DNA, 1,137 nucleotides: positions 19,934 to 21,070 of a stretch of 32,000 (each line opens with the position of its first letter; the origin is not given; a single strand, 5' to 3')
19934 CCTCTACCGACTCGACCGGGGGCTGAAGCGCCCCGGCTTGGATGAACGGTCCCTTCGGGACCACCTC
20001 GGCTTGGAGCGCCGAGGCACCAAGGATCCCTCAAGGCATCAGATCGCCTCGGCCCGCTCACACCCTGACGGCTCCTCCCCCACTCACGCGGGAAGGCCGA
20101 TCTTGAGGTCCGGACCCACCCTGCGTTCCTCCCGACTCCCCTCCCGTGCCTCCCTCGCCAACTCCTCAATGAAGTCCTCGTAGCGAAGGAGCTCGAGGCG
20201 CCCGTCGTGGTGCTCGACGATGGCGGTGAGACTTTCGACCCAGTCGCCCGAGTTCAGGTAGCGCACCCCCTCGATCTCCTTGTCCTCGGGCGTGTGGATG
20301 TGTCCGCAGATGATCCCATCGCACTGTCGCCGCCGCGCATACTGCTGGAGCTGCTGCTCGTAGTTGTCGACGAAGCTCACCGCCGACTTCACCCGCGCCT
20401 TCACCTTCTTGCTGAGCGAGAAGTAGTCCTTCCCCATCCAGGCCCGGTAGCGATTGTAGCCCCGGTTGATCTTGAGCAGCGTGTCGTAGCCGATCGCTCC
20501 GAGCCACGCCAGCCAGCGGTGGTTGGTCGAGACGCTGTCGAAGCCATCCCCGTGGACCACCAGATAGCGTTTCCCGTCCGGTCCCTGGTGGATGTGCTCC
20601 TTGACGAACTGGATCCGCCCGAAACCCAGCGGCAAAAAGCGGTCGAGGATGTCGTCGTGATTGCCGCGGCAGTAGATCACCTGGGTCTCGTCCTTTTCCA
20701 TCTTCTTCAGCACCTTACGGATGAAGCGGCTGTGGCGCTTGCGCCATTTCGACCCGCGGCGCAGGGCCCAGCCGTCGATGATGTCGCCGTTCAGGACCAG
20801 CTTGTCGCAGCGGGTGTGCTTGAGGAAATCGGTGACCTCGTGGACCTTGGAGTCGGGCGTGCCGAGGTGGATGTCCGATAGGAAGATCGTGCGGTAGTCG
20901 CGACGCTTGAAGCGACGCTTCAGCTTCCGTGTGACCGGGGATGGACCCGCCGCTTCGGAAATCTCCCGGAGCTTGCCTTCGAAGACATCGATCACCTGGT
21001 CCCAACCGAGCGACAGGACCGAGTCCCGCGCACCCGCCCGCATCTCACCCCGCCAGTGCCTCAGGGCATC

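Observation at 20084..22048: Single-polypeptide fusion of a diacylglycerol-type GT4 glycosyltransferase and a PlcP/LpxH-like metallophosphoesterase: candidate one-enzyme module for phosphate-starvation lipid remodelling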

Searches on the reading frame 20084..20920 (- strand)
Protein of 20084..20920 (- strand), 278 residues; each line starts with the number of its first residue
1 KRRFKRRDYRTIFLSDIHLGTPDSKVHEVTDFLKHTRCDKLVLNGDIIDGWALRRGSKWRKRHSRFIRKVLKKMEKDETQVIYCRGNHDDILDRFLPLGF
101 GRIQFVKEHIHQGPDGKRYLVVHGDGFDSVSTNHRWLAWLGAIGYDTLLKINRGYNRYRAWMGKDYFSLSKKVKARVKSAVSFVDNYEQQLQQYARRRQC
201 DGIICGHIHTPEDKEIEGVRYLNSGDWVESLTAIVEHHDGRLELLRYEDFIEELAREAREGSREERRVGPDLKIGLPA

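Call 12: search_solved_structures(query=window:20084-20920:-, max_evalue=0.01, show_alignments=2)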
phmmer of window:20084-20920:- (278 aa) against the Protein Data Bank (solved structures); distinct sequences matched with E-value up to 0.01: 1.
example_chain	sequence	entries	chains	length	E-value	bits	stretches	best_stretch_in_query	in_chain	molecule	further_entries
2kkn_A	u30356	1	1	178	0.0048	19.5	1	202-242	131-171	Uncharacterized protein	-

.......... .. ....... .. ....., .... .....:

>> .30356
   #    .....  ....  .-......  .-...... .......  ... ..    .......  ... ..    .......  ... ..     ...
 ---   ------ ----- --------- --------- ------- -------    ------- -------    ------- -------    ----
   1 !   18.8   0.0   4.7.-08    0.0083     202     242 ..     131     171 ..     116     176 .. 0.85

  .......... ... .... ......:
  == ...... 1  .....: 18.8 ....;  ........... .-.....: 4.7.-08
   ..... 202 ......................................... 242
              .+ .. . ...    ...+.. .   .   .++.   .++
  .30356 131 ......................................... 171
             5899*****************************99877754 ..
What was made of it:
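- Tried and rejected: A single-sequence search of the C-half against PDB sequences found no LpxH at E<0.01 (call 12).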

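Call 16: search_dna_similar(query=window:20084-20920:-, collection=plasmids, mode=protein, max_evalue=0.00001, max_rows=30)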
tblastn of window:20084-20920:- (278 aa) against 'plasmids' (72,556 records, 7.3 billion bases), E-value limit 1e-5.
Records with a match: 32; places in all: 43; records where one place covers at least 80% of the query: 30.
Best place of each record, by identity: <60% 32.
By first word of the organism name: Roseomonas 11; Sinorhizobium 4; Pseudomonas 3; Pannonibacter 2; Parabacteroides 1; Candidatus 1; Mitsuaria 1; Ralstonia 1; Methylobacterium 1; Sphingomonas 1; and 6 more.
By predicted mobility (MOB-suite, as given by PLSDB): non-mobilizable 32.
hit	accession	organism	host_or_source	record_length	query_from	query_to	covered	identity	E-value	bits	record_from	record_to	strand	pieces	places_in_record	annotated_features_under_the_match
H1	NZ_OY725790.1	Parabacteroides distasonis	-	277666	6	249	88%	51.4%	4e-66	229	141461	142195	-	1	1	UDP-2,3-diacylglucosamine diphosphatase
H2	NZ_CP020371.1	Candidatus Thiodictyon syntrophicum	meromictic lake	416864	3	251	90%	47.4%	9e-58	206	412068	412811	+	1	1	UDP-2,3-diacylglucosamine diphosphatase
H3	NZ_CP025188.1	Roseomonas mucosa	Homo sapiens,clinical, human skin, ...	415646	1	245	88%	46.5%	1e-52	191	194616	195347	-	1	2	UDP-2,3-diacylglucosamine diphosphatase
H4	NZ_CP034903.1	Roseomonas mucosa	Homo sapiens,tissue sample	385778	1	245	88%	46.5%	9e-53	191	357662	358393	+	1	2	UDP-2,3-diacylglucosamine diphosphatase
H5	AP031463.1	Roseomonas mucosa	Homo sapiens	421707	1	245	88%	46.5%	9e-53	191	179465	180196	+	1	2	UDP-2,3-diacylglucosamine diphosphatase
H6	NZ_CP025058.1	Roseomonas mucosa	Homo sapiens,Clinical, healthy, human ...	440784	1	245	88%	46.5%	9e-53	191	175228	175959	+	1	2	UDP-2,3-diacylglucosamine diphosphatase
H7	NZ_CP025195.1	Roseomonas mucosa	Homo sapiens,clinical, human skin, ...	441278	1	245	88%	46.5%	9e-53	191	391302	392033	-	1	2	UDP-2,3-diacylglucosamine diphosphatase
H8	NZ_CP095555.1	Roseomonas gilardii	single cell,blood and other clinical ...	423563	1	245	88%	46.5%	1e-52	191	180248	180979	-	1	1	UDP-2,3-diacylglucosamine diphosphatase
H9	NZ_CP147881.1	Roseomonas mucosa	cell culture,Styx glacier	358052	1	245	88%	46.5%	1e-52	191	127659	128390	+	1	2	UDP-2,3-diacylglucosamine diphosphatase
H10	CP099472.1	Roseomonas mucosa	Human skin,single cell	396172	1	245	88%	46.5%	1e-52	191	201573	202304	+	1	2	UDP-2,3-diacylglucosamine diphosphatase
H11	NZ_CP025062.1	Roseomonas mucosa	Homo sapiens,Clinical, healthy, human ...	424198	1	245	88%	46.5%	4e-52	189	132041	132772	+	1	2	UDP-2,3-diacylglucosamine diphosphatase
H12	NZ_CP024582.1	Roseomonas sp. FDAARGOS_362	Homo sapiens,peripheral Blood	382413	1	248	89%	46.0%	2e-52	191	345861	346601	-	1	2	UDP-2,3-diacylglucosamine diphosphatase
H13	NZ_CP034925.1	Roseomonas mucosa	Homo sapiens,tissue sample,Clinical, ...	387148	1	248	89%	46.0%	2e-52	191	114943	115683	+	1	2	UDP-2,3-diacylglucosamine diphosphatase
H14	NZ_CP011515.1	Mitsuaria sp. 7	Bacterium from forest soil.,forest soil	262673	10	249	86%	47.1%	6e-57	203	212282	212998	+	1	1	UDP-2,3-diacylglucosamine diphosphatase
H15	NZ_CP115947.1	Ralstonia solanacearum MolK2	Musa sp.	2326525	9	251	87%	46.1%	2e-57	205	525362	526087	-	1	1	record has no annotation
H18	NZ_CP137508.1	Pseudomonas aeruginosa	Homo sapiens,Bacterial culture sample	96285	5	249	88%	44.9%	4e-55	198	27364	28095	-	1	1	UDP-2,3-diacylglucosamine diphosphatase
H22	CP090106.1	Sinorhizobium meliloti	Medicago,Cell culture,Plant nodule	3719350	7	247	87%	43.6%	3e-53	192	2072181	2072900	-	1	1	UDP-2,3-diacylglucosamine diphosphatase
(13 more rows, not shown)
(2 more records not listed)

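Call 18: get_annotated_region(hit=H22, flank=4000)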
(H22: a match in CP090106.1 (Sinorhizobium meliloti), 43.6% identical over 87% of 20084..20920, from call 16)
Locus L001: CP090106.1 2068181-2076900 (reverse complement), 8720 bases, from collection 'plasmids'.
description: Sinorhizobium meliloti strain Ak57 plasmid pSymB, complete sequence
organism: Sinorhizobium meliloti (NCBI taxid 382)
taxonomy: Bacteria; Pseudomonadota; Alphaproteobacteria; Hyphomicrobiales; Rhizobiaceae; Sinorhizobium; Sinorhizobium meliloti
host: -; source: Medicago,Cell culture,Plant nodule; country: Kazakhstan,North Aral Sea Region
typing (MOB-suite, as given by PLSDB): non-mobilizable
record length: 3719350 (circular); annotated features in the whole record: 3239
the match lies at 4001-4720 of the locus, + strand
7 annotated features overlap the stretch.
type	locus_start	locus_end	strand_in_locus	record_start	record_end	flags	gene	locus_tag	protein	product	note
CDS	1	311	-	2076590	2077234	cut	-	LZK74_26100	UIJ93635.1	acyl-homoserine-lactone synthase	-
CDS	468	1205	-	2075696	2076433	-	-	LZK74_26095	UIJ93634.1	LuxR C-terminal-related transcriptional regulator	-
CDS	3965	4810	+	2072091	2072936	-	-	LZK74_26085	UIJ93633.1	UDP-2,3-diacylglucosamine diphosphatase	-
CDS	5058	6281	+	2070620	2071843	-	-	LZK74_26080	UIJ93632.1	MFS transporter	-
CDS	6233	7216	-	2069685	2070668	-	-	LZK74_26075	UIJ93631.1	dipeptide epimerase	-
CDS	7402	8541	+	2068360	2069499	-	-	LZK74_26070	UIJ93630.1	ABC transporter permease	-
CDS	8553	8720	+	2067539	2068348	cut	-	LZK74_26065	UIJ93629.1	ABC transporter ATP-binding protein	-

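Call 19: get_annotated_region(hit=H18, flank=4000)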
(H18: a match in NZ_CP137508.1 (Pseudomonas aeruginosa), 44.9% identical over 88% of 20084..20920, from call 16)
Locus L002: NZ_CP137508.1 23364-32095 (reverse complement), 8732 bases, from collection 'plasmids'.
description: Pseudomonas aeruginosa strain HPA0698 plasmid pHPA0698-2, complete sequence
organism: Pseudomonas aeruginosa (NCBI taxid 287)
taxonomy: Bacteria; Pseudomonadota; Gammaproteobacteria; Pseudomonadales; Pseudomonadaceae; Pseudomonas; Pseudomonas aeruginosa
host: -; source: Homo sapiens,Bacterial culture sample; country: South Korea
typing (MOB-suite, as given by PLSDB): non-mobilizable
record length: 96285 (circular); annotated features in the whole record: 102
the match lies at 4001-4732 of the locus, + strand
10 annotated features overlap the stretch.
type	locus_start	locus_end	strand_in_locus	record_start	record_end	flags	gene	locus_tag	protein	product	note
CDS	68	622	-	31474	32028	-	-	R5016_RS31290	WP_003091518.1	NAD(P)H-dependent oxidoreductase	-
CDS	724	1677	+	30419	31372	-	-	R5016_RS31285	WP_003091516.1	LysR family transcriptional regulator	-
CDS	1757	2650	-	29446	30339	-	-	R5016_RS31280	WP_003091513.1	DMT family transporter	GO:0055085 - transmembrane transport [Evidence IEA]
CDS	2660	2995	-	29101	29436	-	-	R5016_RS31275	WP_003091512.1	tRNA-binding protein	-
CDS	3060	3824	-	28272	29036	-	-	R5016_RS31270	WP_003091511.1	helix-turn-helix domain-containing protein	GO:0006355 - regulation of DNA-templated transcription [Evidence IEA]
CDS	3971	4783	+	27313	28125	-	-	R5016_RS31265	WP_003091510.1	UDP-2,3-diacylglucosamine diphosphatase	-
CDS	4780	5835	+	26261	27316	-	-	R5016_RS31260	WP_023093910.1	glycosyltransferase family 1 protein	-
CDS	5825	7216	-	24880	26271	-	-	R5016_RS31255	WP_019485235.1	adenylate/guanylate cyclase domain-containing protein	GO:0009190 - cyclic nucleotide biosynthetic process [Evidence IEA]; GO:0035556 - intracellular signal transduction ...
CDS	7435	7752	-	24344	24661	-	-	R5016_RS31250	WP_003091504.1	Mpo1-like protein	-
CDS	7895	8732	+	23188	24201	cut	-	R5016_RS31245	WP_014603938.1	AraC family transcriptional regulator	-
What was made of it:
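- Closest known: PlcP. Different: The GT lies upstream of it, whereas in Proteobacteria the gene order is plcP then agt (call 19).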

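Call 20: get_annotated_region(hit=H1, flank=4000)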
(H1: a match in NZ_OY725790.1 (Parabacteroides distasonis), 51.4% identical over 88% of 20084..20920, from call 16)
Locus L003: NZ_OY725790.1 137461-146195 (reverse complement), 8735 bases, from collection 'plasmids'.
description: Parabacteroides distasonis strain Parabacteroides distasonis TSDC17.2-1.1 plasmid 45, complete sequence
organism: Parabacteroides distasonis (NCBI taxid 823)
taxonomy: Bacteria; Bacteroidota; Bacteroidia; Bacteroidales; Tannerellaceae; Parabacteroides; Parabacteroides distasonis
host: -; source: -; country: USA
typing (MOB-suite, as given by PLSDB): non-mobilizable
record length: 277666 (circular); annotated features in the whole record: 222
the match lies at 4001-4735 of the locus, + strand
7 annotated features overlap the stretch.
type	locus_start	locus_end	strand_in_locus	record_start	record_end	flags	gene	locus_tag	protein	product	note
CDS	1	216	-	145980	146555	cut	-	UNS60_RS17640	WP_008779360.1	zeta toxin family protein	-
CDS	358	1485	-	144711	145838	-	hemW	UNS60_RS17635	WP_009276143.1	radical SAM family heme chaperone HemW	GO:0006779 - porphyrin-containing compound biosynthetic process [Evidence IEA]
CDS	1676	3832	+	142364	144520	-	-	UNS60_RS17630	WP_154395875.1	elongation factor G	-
CDS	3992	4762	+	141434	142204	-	-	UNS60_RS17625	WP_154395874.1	UDP-2,3-diacylglucosamine diphosphatase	GO:0009245 - lipid A biosynthetic process [Evidence IEA]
CDS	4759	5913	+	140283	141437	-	-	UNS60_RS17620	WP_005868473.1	glycosyltransferase family protein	-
CDS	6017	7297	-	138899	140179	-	-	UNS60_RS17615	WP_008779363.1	O-acetylhomoserine aminocarboxypropyltransferase/cysteine synthase family protein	-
CDS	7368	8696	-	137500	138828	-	-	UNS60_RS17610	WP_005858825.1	MATE family efflux transporter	-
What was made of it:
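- Proteobacteria and Bacteroidota use separate genes in the opposite order (calls 19, 20).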

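Call 31: search_protein_families(library=ncbifam, proteins=[L002:3971-4783:+, L001:3965-4810:+, L003:3992-4762:+, L002:4780-5835:+], max_evalue=0.00001)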
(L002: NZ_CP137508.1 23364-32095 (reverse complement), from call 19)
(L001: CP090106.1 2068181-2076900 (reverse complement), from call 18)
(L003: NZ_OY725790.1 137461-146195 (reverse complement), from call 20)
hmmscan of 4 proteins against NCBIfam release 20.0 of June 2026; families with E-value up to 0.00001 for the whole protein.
L002:3971-4783:+ (270 aa): 5 families
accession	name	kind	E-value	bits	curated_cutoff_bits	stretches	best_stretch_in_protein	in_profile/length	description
NF003743.0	PRK05340.1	equivalog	5.8e-15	55.1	134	1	16-235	3-223/242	UDP-2,3-diacylglucosamine diphosphatase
TIGR01854.1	lipid_A_lpxH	equivalog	1.1e-11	44.5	190.35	1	17-239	1-224/231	UDP-2,3-diacylglucosamine diphosphatase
NF003118.0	PRK04036.1-3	equivalog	1.1e-07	31.2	445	0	8-137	219-371/481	DNA-directed DNA polymerase II small subunit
TIGR00040.1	yfcE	subfamily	4.3e-07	30.2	56.25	0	17-132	3-89/158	YfcE family phosphodiesterase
TIGR04123.1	P_estr_lig_assc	hypoth_equivalog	6e-07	29.1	150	0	33-97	54-111/207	ligase-associated DNA damage response endonuclease PdeM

L001:3965-4810:+ (281 aa): 6 families
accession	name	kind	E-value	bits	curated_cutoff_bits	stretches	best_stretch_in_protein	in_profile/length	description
NF003118.0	PRK04036.1-3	equivalog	6.8e-11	41.8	445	1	9-96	220-321/481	DNA-directed DNA polymerase II small subunit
TIGR01854.1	lipid_A_lpxH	equivalog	5.5e-10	38.9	190.35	1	17-242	1-227/231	UDP-2,3-diacylglucosamine diphosphatase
NF003743.0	PRK05340.1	equivalog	9.3e-10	38.1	134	1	16-244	3-232/242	UDP-2,3-diacylglucosamine diphosphatase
TIGR00040.1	yfcE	subfamily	3.7e-08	33.6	56.25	0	16-101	2-64/158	YfcE family phosphodiesterase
TIGR04123.1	P_estr_lig_assc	hypoth_equivalog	3e-07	30.1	150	0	29-101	50-119/207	ligase-associated DNA damage response endonuclease PdeM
NF006988.0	PRK09453.1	equivalog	3e-06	27.2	117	0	16-94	2-74/183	phosphodiesterase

L003:3992-4762:+ (256 aa): 4 families
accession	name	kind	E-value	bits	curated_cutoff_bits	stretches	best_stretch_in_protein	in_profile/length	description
NF003743.0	PRK05340.1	equivalog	5.4e-12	45.4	134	1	8-214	3-204/242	UDP-2,3-diacylglucosamine diphosphatase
NF006988.0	PRK09453.1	equivalog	4.6e-10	39.6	117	1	10-128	4-110/183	phosphodiesterase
TIGR00040.1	yfcE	subfamily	6.6e-07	29.5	56.25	0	10-132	4-95/158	YfcE family phosphodiesterase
NF003118.0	PRK04036.1-3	equivalog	1.5e-06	27.4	445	0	10-88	229-319/481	DNA-directed DNA polymerase II small subunit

L002:4780-5835:+ (351 aa): 14 families
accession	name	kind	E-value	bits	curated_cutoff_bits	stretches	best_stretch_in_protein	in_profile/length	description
NF053787.1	GlcN_PG_synth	equivalog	1.9e-16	59.9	480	1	13-315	30-338/361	N-acetylglucosaminyl phosphatidylglycerol synthase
NF049988.1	MGlcDAGSynMgs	equivalog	1.7e-13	50.7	400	1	1-42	1-42/398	alpha-monoglucosyldiacylglycerol synthase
TIGR03088.1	stp2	hypoth_equivalog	1.1e-12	47.7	409.05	1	155-291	162-321/374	TIGR03088 family PEP-CTERM/XrtA system glycosyltransferase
NF038229.1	Glyco4_Geo_Pelo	equivalog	9e-12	44.6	400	1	220-306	215-301/338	GPMC system family 4 glycosyltransferase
TIGR03449.1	mycothiol_MshA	equivalog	1.4e-11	43.9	462.5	1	226-291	287-352/406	D-inositol-3-phosphate glycosyltransferase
TIGR04047.1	MSMEG_0565_glyc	hypoth_equivalog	2.3e-11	43.4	259.85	1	233-326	267-369/373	MSMEG_0565 family glycosyltransferase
TIGR03999.1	thiol_BshA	equivalog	2.4e-11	43.2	273.7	1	207-303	233-335/375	N-acetyl-alpha-D-glucosaminyl L-malate synthase BshA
TIGR02149.1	glgA_Coryne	subfamily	7e-09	35.3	302.4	1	236-291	277-332/391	glycogen synthase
NF041876.1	EPS_EpsE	equivalog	7.3e-09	35.3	400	1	202-290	250-343/389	exopolysaccharide biosynthesis GT4 family glycosyltransferase EpsE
NF053513.1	Gtran_IagA_BgsA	equivalog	1e-07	31.3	460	1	215-291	207-284/333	LTA glycolipid anchor biosynthesis glycosyltransferase, IagA/BgsA family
NF047684.1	TeichurnBiosyTuaC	equivalog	3.7e-07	29.4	550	1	181-279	221-326/391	teichuronic acid biosynthesis protein TuaC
TIGR02472.1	sucr_P_syn_N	equivalog_domain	4.1e-07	29.2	576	1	241-311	339-410/439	sucrose-phosphate synthase, putative, glycosyltransferase domain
NF049987.1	DaglGlyslTfaseDgs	equivalog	5.7e-07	28.8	500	1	217-282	206-271/332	processive diacylglycerol alpha-glucosyltransferase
TIGR04157.1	glyco_rSAM_CFB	subfamily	7.8e-06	25.1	400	0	180-288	228-346/406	TIGR04157 family glycosyltransferase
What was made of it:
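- Closest known: PlcP. Same: It is sub-threshold on LpxH models, as PlcPs are (call 31).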

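Call 87: search_solved_structures(query=A2, max_evalue=1, show_alignments=1)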
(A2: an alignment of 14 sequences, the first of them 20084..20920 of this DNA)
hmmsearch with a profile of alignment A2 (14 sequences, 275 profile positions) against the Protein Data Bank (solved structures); distinct sequences matched with E-value up to 1: 26.
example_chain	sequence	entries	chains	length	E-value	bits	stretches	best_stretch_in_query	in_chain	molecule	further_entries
5k8k_A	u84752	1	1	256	5.9e-11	45.4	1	12-244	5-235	UDP-2,3-diacylglucosamine hydrolase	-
5b49_A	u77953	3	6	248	4.2e-10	42.6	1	11-227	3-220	UDP-2,3-diacylglucosamine hydrolase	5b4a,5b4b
5wly_A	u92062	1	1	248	8.8e-10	41.5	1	11-214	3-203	UDP-2,3-diacylglucosamine hydrolase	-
8s7f_A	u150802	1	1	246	4.2e-09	39.3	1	11-214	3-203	UDP-2,3-diacylglucosamine hydrolase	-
8qjz_A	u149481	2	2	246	6.8e-09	38.6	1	11-214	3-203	UDP-2,3-diacylglucosamine hydrolase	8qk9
8qk2_A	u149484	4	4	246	1.8e-08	37.2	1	11-215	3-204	UDP-2,3-diacylglucosamine hydrolase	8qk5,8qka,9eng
5b4c_A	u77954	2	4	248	2e-08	37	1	11-227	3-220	UDP-2,3-diacylglucosamine hydrolase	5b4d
6ph9_A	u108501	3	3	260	2.3e-08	36.8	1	10-215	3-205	UDP-2,3-diacylglucosamine hydrolase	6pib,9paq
6pj3_A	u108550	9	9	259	3.2e-08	36.4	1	11-215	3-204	UDP-2,3-diacylglucosamine hydrolase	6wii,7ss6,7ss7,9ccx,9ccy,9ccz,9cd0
6nvp_A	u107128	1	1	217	6.8e-05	25.5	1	20-90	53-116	Nuclease MPE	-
6nvo_A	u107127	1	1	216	0.00052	22.6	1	20-90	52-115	Nuclease MPE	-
2xmo_A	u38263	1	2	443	0.0016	21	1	37-89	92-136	LMO2642 PROTEIN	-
6knb_A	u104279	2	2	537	0.005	19.3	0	7-91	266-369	DNA polymerase II small subunit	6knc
5xce_A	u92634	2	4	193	0.014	17.8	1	190-248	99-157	Vacuolar protein sorting-associated protein 29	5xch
5xck_A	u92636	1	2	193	0.016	17.7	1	190-248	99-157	Vacuolar protein sorting-associated protein 29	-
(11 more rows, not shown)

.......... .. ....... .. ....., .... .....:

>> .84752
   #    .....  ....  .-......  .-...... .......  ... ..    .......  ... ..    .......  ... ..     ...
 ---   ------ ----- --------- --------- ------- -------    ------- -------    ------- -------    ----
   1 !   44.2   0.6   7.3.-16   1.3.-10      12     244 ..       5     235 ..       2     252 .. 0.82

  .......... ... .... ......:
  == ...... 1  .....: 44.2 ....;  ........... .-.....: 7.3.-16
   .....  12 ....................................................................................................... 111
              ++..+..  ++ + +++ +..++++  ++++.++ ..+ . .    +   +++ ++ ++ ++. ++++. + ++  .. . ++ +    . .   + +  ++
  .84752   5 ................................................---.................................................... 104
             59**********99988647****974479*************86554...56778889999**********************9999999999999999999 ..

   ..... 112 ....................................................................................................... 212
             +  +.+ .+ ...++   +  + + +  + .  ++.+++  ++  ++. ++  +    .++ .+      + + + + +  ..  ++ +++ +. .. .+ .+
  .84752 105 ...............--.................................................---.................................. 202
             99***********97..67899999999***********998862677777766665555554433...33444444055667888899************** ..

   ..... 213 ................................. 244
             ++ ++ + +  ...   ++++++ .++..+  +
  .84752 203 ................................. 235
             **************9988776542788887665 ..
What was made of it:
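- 20330..20545 (-): Three-helix 'lid' insertion between the HGD and GHIH blocks, aa 502-573. Aromatic and basic, so a likely lipid and membrane-interface element. Same topological position as the LpxH lid, and the profile alignment to LpxH spans it (call 87).
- Tried and rejected: A profile was needed (call 87).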

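Call 91: predict_structure(alignment_id=A2)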
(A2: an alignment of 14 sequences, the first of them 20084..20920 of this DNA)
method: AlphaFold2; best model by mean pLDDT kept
length: 278 residues; sequences in the alignment: 14
mean_pLDDT: 84.0   pTM: 0.77
mean pLDDT of the five models: 84.0, 82.6, 82.1, 81.9, 79.8
residues with pLDDT >= 90: 148; 70-90: 73; 50-70: 43; < 50: 14
segments of 3 or more residues with pLDDT < 50: 130-132
pLDDT, mean of each block of 10 residues (from residue 1): 78 96 92 97 95 91 96 96 89 71 92 96 72 51 59 83 82 62 80 93 87 93 90 96 95 91 71 51
secondary structure, 60 per line:
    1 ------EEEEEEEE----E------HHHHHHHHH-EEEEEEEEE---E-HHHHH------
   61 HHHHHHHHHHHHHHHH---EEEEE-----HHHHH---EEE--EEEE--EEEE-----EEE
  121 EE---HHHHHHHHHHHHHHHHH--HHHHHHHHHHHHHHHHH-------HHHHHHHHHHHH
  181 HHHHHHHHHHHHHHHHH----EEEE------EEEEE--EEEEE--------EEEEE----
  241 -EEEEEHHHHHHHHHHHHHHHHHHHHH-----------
elements in order: E7-14 H26-34 E36-44 H50-54 H61-76 E80-84 H90-94 E98-100 E103-106 E109-112 E118-122 H126-142 H145-161 H169-197 E202-205 E212-216 E219-223 E232-236 E242-246 H247-267
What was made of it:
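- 20330..20545 (-): Helices 126-142, 145-161 and 169-197 of the C-half model (call 91).
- Tried and rejected: Only the separate C-half model (pLDDT 84, call 91) is used.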
